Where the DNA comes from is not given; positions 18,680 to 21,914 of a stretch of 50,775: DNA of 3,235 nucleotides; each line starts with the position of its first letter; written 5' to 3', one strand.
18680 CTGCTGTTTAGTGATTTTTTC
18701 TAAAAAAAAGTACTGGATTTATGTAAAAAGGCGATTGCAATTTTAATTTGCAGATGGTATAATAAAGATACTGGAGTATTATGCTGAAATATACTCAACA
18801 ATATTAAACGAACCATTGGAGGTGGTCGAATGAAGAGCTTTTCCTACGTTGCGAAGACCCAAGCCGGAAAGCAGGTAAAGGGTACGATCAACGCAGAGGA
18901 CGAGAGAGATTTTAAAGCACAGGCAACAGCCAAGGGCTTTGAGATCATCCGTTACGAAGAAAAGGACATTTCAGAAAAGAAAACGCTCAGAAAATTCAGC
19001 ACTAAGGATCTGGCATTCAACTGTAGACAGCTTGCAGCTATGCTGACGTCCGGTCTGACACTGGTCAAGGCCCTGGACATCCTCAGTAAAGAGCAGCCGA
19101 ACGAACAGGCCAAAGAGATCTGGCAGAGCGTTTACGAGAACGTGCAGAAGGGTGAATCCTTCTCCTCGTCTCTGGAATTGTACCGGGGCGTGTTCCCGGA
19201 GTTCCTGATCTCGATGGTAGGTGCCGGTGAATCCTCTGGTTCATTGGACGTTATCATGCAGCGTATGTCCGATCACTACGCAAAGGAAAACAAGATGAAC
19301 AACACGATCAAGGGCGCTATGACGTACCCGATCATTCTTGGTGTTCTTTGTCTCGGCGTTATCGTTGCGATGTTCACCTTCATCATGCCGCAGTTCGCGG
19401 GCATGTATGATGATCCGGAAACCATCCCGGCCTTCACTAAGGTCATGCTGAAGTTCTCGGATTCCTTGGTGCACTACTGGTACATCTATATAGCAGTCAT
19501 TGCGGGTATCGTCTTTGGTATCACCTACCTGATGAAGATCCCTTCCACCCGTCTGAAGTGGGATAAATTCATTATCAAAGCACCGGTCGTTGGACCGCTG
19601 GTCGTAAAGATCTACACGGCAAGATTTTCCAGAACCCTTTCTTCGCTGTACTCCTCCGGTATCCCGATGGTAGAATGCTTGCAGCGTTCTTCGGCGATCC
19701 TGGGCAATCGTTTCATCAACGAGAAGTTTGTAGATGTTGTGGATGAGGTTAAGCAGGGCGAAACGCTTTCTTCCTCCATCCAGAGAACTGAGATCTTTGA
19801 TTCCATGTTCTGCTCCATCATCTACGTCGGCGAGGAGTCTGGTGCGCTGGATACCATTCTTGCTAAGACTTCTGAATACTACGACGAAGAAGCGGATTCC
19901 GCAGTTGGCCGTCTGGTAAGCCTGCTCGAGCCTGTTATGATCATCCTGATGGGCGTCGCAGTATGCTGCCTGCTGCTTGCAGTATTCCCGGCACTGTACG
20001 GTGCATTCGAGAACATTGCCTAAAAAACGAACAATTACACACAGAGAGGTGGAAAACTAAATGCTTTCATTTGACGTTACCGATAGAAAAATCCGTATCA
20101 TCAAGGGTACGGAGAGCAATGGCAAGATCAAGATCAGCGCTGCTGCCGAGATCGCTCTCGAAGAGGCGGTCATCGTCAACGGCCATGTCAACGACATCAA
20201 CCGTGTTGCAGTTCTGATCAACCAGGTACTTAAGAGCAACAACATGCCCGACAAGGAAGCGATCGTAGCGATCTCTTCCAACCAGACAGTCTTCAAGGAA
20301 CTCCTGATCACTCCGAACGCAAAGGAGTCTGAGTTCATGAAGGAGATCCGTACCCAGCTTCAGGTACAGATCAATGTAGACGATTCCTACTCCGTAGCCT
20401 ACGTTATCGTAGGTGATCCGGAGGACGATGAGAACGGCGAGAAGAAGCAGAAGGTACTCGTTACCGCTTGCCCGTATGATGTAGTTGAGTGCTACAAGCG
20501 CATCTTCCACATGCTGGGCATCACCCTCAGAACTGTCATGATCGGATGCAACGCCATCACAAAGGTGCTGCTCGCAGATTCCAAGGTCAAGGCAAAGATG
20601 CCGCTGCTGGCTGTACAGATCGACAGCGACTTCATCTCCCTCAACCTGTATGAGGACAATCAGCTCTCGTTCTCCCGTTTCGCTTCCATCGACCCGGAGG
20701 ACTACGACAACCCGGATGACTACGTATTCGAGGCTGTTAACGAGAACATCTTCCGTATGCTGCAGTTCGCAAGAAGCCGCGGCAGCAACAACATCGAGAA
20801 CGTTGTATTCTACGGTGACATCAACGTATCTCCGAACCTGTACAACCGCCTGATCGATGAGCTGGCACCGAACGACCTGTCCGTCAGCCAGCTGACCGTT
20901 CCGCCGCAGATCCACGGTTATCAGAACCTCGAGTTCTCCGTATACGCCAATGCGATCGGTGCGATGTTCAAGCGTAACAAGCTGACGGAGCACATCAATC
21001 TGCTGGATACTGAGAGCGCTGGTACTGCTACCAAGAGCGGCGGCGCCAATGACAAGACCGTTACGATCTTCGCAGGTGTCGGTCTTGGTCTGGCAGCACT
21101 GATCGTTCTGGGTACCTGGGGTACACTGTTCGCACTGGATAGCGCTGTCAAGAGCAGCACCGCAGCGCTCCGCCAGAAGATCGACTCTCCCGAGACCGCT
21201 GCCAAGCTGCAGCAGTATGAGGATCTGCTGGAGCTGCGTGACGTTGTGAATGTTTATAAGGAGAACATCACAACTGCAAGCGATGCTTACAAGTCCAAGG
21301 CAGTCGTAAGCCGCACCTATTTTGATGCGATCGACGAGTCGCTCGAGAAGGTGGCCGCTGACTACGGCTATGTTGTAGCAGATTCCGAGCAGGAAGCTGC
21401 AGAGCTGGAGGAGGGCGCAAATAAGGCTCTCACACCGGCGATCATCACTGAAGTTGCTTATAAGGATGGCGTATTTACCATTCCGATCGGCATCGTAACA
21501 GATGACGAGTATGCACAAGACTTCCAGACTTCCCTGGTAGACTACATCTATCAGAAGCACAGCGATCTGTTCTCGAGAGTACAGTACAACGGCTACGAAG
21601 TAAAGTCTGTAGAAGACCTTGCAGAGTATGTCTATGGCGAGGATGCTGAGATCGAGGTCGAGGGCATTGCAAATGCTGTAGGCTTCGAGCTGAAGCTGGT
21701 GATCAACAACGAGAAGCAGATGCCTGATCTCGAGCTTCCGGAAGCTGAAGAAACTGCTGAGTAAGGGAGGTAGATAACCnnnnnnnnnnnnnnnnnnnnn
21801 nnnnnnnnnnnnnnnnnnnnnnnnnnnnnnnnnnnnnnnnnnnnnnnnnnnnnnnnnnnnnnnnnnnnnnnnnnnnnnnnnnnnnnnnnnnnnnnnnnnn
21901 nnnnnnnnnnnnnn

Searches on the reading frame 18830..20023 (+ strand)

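Call 67: search_protein_families(library=pfam, proteins=[window:18830-20023:+], max_evalue=0.00001)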
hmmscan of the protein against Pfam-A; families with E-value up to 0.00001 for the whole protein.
window:18830-20023:+ (397 aa): 1 family
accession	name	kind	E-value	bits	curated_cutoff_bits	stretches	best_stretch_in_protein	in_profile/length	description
PF00482.28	T2SSF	-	1.8e-58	196.4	25.2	2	65-187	2-125/125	Type II secretion system (T2SS), protein F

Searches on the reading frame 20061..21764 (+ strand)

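Call 67: search_protein_families(library=pfam, proteins=[window:20061-21764:+], max_evalue=0.00001)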
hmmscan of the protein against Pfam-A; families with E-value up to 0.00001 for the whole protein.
window:20061-21764:+ (567 aa): 1 family
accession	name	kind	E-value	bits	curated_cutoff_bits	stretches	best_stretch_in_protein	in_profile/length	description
PF11104.14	PilM_2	-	2.5e-12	46.8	27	1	5-206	3-206/340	Type IV pilus assembly protein PilM;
